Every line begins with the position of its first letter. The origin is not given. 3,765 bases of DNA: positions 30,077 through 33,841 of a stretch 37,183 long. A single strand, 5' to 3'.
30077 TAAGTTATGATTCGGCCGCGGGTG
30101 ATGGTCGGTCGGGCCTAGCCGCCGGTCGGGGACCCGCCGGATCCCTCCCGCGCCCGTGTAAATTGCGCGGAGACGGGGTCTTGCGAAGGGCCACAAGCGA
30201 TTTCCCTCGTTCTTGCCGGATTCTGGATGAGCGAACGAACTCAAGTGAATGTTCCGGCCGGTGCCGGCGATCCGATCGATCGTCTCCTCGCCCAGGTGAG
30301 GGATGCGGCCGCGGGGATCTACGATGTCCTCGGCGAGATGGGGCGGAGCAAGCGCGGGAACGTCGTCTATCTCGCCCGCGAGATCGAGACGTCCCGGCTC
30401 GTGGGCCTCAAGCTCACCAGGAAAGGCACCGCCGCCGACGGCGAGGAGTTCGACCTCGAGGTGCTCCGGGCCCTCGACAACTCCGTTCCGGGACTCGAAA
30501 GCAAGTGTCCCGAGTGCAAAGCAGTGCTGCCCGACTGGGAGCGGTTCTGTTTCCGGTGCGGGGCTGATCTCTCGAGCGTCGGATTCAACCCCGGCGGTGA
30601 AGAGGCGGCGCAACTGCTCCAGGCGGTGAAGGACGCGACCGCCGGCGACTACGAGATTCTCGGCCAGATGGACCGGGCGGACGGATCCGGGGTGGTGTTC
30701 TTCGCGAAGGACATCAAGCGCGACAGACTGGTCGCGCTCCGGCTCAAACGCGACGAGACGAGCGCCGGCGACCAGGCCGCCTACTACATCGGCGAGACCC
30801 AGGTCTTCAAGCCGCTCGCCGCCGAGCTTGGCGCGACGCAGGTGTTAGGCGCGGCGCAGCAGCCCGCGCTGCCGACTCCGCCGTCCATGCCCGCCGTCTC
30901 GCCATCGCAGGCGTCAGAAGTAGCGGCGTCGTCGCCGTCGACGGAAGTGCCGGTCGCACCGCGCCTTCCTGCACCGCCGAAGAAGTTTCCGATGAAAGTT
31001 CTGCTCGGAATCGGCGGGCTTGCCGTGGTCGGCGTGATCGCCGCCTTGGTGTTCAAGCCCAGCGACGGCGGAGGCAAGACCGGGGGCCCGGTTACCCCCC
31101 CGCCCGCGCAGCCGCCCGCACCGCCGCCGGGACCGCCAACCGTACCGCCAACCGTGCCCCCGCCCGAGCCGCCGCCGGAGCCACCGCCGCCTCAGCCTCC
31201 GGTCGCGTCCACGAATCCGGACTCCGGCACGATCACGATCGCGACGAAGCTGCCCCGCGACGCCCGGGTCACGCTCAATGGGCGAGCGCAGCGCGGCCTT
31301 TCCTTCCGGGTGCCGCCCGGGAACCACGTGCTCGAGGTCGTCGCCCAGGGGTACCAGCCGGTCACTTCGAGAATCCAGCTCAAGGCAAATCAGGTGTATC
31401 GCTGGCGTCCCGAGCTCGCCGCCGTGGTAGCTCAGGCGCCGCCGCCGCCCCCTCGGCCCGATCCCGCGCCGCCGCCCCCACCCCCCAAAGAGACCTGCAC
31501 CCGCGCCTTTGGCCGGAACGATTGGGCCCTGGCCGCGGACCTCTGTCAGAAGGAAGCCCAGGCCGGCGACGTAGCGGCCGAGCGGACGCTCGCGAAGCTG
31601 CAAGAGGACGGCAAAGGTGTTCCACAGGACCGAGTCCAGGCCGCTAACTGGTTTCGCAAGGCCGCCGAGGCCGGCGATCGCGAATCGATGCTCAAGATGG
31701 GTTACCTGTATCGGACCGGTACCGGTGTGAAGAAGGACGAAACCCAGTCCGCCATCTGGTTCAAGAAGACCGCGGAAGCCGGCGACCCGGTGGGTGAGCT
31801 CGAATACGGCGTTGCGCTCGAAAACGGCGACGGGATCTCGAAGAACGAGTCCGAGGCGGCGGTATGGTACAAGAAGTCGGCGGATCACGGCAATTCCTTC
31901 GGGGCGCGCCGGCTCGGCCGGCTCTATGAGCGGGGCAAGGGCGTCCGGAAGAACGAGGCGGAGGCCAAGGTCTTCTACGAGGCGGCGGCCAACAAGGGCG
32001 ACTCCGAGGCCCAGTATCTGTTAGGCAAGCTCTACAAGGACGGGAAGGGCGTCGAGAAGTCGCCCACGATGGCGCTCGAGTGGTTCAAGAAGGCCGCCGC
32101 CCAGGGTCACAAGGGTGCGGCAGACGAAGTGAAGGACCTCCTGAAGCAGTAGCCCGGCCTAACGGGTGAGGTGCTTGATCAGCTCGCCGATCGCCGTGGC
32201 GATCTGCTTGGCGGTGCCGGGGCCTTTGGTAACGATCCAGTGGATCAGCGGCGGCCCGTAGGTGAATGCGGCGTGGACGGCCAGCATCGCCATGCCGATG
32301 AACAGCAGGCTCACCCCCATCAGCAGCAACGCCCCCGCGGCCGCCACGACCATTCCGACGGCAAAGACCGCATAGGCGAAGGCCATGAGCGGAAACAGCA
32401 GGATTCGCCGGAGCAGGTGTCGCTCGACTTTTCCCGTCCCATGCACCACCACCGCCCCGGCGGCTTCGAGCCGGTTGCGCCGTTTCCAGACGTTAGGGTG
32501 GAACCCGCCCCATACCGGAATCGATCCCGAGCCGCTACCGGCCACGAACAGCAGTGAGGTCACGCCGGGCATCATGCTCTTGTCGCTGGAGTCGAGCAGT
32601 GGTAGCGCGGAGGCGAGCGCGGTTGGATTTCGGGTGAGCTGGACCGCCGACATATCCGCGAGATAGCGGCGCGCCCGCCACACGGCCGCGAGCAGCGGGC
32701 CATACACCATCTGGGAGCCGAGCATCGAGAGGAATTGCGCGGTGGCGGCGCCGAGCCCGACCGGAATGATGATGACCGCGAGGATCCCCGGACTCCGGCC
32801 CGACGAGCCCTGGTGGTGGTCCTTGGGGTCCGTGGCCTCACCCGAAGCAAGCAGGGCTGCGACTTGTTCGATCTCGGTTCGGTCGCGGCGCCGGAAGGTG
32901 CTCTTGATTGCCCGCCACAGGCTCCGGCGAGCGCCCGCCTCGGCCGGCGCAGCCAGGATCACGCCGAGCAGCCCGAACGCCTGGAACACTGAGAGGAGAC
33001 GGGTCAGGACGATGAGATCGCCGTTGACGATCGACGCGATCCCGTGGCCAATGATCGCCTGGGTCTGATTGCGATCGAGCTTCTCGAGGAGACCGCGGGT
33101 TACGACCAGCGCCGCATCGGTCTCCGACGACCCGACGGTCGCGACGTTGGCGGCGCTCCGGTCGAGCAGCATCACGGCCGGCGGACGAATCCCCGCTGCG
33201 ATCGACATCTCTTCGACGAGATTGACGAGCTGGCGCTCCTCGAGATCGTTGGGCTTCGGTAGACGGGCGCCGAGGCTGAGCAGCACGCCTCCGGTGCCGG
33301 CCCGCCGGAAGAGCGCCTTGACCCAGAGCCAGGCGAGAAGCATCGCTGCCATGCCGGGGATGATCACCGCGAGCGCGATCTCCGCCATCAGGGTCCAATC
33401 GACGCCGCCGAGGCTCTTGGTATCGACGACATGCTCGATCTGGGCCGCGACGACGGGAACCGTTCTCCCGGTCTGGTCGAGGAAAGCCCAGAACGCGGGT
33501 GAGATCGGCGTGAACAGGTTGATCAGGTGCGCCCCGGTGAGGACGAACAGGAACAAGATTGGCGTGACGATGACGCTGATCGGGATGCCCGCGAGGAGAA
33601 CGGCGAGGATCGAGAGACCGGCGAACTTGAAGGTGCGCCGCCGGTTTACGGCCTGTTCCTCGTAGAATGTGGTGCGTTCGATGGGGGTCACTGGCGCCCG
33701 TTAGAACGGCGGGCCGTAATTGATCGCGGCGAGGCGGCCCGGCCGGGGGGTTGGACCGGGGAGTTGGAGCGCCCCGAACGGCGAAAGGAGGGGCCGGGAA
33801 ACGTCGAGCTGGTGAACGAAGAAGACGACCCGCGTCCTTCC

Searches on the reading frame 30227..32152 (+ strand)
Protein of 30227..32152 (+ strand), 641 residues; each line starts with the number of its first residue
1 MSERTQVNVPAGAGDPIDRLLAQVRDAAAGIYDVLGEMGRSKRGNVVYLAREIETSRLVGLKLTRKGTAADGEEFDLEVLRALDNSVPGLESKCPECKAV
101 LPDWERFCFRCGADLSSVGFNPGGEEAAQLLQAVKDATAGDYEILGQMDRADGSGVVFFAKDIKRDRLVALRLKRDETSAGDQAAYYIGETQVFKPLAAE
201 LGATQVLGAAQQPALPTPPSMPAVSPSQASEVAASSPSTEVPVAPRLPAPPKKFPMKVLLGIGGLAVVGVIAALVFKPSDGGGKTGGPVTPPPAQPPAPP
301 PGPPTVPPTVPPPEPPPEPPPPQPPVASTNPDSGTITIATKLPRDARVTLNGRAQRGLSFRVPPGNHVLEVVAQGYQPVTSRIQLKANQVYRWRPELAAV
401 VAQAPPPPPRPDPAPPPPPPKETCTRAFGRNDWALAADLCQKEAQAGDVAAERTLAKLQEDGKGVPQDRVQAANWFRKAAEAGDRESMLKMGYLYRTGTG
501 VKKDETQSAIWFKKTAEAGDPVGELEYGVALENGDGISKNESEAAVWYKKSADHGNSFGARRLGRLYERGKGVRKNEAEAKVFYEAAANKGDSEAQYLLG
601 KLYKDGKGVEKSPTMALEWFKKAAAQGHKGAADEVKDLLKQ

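Call 4: search_protein_families(library=pfam, proteins=[window:30227-32152:+], max_evalue=1)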
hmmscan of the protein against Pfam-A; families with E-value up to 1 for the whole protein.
window:30227-32152:+ (641 aa): 8 families
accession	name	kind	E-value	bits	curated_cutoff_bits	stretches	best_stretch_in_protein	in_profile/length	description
PF08238.18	Sel1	-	3.5e-46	154.4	30.7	5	593-628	1-36/36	Sel1 repeat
PF08308.17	PEGA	-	3.3e-06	27.3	20.8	1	334-393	2-63/71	PEGA domain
PF12773.13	DZR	-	0.00058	20.4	27.3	1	94-115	1-22/45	Double zinc ribbon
PF13248.11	Zn_ribbon_3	-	0.0025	17.7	27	1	93-115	4-26/26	zinc-ribbon domain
PF13240.11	Zn_Ribbon_1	-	0.0036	17.5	25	1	93-115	1-23/23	zinc-ribbon domain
PF13620.12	CarboxypepD_reg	-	0.0042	17.9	32.3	1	360-392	42-76/82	Carboxypeptidase regulatory-like domain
PF20308.4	TPR-S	-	0.24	12.5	27.6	0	543-624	4-79/102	Tetratricopeptide Repeats-Sensor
PF23310.1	TPR_27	-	0.79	9.8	27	0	580-631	15-63/110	Plant tetratrico peptide repeats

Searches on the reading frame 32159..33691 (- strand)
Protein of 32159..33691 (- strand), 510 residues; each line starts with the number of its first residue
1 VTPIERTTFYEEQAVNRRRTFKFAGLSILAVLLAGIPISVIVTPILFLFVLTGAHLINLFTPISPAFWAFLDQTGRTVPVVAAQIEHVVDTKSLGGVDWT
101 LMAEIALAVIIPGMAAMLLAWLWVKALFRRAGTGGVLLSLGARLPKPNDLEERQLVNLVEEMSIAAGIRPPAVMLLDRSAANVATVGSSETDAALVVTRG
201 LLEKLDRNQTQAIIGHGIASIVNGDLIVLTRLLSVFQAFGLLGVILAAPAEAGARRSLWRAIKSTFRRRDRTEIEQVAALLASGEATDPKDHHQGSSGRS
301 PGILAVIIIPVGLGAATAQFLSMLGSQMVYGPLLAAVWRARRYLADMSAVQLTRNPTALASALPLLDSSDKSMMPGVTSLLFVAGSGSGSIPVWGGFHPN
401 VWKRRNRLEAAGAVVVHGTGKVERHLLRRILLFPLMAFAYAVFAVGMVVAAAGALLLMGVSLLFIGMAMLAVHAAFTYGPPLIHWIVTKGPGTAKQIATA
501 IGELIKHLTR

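Call 4: search_protein_families(library=pfam, proteins=[window:32159-33691:-], max_evalue=1)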
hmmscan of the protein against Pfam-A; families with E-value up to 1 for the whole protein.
window:32159-33691:- (510 aa): 2 families
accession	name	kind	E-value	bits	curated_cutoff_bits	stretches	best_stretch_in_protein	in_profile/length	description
PF01435.24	Peptidase_M48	-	1.3e-09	38.6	20.3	1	150-409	2-183/186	Peptidase family M48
PF05915.17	TMEM_230_134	-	0.46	11.1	26.8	0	448-473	49-74/119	Transmembrane proteins 230/134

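Call 30: find_related_loci(query=window:32159-33691:-, collection=genome_contigs, flank=8000)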
Query window:32159-33691:- (510 aa) in genome_contigs; peptide patterns used: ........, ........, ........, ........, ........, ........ (x = any residue, [..] = any of these).
69 stretches matched a pattern, but none encodes a relative of the query by tblastn (E <= 1e-3).

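Call 31: search_solved_structures(query=window:32159-33691:-, max_evalue=1, show_alignments=2)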
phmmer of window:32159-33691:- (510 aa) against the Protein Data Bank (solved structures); distinct sequences matched with E-value up to 1: 1.
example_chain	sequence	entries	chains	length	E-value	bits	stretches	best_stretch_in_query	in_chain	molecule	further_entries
3cqb_A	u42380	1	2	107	2.4e-10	42.8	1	131-231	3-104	Probable protease htpX homolog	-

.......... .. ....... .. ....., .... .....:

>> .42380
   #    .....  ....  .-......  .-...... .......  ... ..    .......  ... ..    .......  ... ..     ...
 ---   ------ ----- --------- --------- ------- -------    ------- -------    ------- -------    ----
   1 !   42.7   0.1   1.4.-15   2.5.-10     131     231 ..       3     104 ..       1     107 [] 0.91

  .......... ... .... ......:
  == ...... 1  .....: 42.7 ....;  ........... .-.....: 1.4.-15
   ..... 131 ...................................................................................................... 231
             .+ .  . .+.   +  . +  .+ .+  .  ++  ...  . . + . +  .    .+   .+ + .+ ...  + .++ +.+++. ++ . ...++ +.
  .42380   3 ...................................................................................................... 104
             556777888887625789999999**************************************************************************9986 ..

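Call 39: search_protein_families(library=ncbifam, proteins=[window:32159-33691:-], max_evalue=1)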
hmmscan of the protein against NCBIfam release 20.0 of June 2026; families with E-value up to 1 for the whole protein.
window:32159-33691:- (510 aa): 8 families
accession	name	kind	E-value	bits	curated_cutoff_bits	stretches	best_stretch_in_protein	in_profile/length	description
NF003425.0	PRK04897.1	equivalog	8.8e-25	87.5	355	2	137-244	66-171/298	zinc metalloprotease HtpX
NF003965.0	PRK05457.1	equivalog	5.9e-19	68.5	245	1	100-241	31-165/285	protease HtpX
NF002775.0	PRK02870.1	equivalog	1.6e-16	60.5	285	2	147-235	109-197/338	zinc metalloprotease HtpX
NF002826.0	PRK03001.1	equivalog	3.2e-14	52.8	369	2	150-229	65-144/285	zinc metalloprotease HtpX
NF002839.0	PRK03072.1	equivalog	2.3e-13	49.9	412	2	149-228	68-147/291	zinc metalloprotease HtpX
NF002363.0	PRK01345.1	equivalog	1.1e-12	47.8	422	2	150-242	64-156/318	zinc metalloprotease HtpX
NF002669.0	PRK02391.1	equivalog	1.9e-12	47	341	2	136-230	62-154/298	zinc metalloprotease HtpX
NF002322.0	PRK01265.1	equivalog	2e-06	27.5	275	1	146-225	76-155/325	zinc metalloprotease HtpX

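Call 66: find_related_loci(query=A3, collection=genome_contigs, flank=6000)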
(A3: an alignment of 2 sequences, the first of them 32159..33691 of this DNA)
Query A3 (510 aa) in genome_contigs; peptide patterns used: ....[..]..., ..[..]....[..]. (x = any residue, [..] = any of these).
43 stretches matched a pattern; 12 encode a relative of the query (tblastn E <= 1e-3); 12 distinct loci.
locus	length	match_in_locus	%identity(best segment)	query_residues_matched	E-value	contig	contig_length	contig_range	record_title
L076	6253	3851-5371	48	5-510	8e-140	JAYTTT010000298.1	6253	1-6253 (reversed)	MAG: Gemmatimonadota bacterium isolate GFS_5453 GFS_5453_297, whole genome shotgun sequence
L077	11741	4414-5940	48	2-510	6e-138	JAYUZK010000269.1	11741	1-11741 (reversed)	MAG: Gemmatimonadota bacterium isolate GL15_Up_metabat_5 GL15_Up_metabat_5_268, whole genome shotgun sequence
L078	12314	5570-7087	49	6-510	8e-135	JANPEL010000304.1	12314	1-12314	MAG: Gemmatimonadota bacterium isolate VAR_78_metabat_238 VAR_78_k141_2411429, whole genome shotgun sequence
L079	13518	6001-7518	48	6-510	6e-133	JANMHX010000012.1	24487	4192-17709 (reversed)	MAG: Gemmatimonadota bacterium isolate OTE_70_metabat_16 OTE_70_k141_1714469, whole genome shotgun sequence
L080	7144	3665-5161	46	6-507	3e-128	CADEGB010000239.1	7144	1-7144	MAG: uncultured Gemmatimonadetes bacterium isolate Gemmatimonadetes sp. RBC063 genome assembly, contig: MAG063_239, whol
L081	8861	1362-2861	42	1-497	7e-115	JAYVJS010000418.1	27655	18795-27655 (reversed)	MAG: Gemmatimonadota bacterium isolate GL53_Down_metabinner_10 GL53_Down_metabinner_10_417, whole genome shotgun sequenc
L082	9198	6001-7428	45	6-486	9e-113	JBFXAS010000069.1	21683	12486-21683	MAG: Gemmatimonadales bacterium isolate CA_2019_TPBS_28 NODE_11227_length_21683_cov_4.416218_TPBS, whole genome shotgun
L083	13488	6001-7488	48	6-504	9e-129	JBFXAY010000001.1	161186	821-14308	MAG: Gemmatimonadales bacterium isolate CA_2019_TPBS_33 NODE_862_length_161186_cov_6.610776_TPBS, whole genome shotgun s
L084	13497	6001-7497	45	3-510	3e-107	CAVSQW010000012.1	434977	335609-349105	MAG: uncultured Gemmatimonadales bacterium isolate MFD05684.bin.2.73 genome assembly, contig: contig_73650, whole genome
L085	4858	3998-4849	54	6-289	4e-90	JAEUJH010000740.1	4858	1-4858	MAG: Gemmatimonadetes bacterium isolate new MAG-64 k141_991830, whole genome shotgun sequence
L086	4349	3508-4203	56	6-237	1e-78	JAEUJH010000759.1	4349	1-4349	MAG: Gemmatimonadetes bacterium isolate new MAG-64 k141_993872, whole genome shotgun sequence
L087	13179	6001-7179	32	4-464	4e-45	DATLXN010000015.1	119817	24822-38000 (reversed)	MAG TPA_asm: Vicinamibacterales bacterium isolate SMAG_U13247 k141_87120, whole genome shotgun sequence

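Call 75: search_protein_families(library=pfam, proteins=[L077:894-3476:+, L077:3476-3838:+, L077:5960-6664:+, L076:1938-3188:+, L076:3188-3796:+, L076:1463-1858:+, L078:1339-3195:-, L078:3195-3923:-, L087:7213-7647:+, L087:4512-5111:-], max_evalue=0.01)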
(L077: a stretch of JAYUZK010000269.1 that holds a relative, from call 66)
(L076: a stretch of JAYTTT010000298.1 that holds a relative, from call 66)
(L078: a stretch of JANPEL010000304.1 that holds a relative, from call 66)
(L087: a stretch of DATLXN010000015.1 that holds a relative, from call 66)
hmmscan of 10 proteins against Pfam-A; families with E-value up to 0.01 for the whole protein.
L077:894-3476:+ (861 aa): 0 families

L077:3476-3838:+ (121 aa): 0 families

L077:5960-6664:+ (235 aa): 0 families

L076:1938-3188:+ (417 aa): 3 families
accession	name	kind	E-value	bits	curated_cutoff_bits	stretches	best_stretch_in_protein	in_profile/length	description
PF05697.18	Trigger_N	-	5.8e-33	114.7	22.2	1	6-147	3-144/144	Bacterial trigger factor protein (TF)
PF05698.19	Trigger_C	-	2.4e-21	76.9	22.7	1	263-406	2-160/162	Bacterial trigger factor protein (TF) C-terminus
PF00254.34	FKBP_C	-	7.2e-05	23.5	21.1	1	180-229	29-78/94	FKBP-type peptidyl-prolyl cis-trans isomerase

L076:3188-3796:+ (203 aa): 2 families
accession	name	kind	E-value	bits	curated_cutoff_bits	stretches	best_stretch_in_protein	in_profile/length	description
PF00574.28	CLP_protease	-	1.5e-81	273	20.2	1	16-193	2-179/182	Clp protease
PF25145.1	NfeD1b_N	-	0.0097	15.9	40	0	60-106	31-77/189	NfeD1b, N-terminal domain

L076:1463-1858:+ (132 aa): 0 families

L078:1339-3195:- (618 aa): 2 families
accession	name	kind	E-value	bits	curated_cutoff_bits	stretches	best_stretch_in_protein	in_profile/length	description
PF00691.25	OmpA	-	8.7e-07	29.7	27.2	1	61-122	2-65/98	OmpA family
PF01471.23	PG_binding_1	-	0.00041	20.9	23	0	148-177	8-37/57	Putative peptidoglycan binding domain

L078:3195-3923:- (242 aa): 0 families

L087:7213-7647:+ (145 aa): 1 family
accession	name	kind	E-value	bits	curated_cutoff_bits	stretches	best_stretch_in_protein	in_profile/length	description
PF01042.26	Ribonuc_L-PSP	-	5.3e-36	123.7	27.3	1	27-144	3-121/121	Endoribonuclease L-PSP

L087:4512-5111:- (199 aa): 5 families
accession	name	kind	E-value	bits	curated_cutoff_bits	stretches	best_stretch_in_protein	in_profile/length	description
PF04542.20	Sigma70_r2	-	3.9e-18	65.4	24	1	26-93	1-70/71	Sigma-70 region 2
PF08281.18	Sigma70_r4_2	-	8e-15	54.7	25.7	1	134-186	2-54/54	Sigma-70, region 4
PF04545.22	Sigma70_r4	-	5.9e-08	32.5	24.1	1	140-187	2-49/50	Sigma-70, region 4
PF07638.17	Sigma70_ECF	-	3.1e-06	27.7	21.1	0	9-90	5-84/185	ECF sigma factor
PF22233.2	PhyR_sigma-like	-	0.0049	17.1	27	0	148-181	9-42/50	Response regulator PhyR, sigma-like domain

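Call 115: search_protein_families(library=ncbifam, proteins=[L077:894-3476:+], max_evalue=0.01)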
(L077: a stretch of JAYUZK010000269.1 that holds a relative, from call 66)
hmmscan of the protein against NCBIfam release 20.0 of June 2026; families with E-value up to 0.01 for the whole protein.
L077:894-3476:+ (861 aa): 0 families
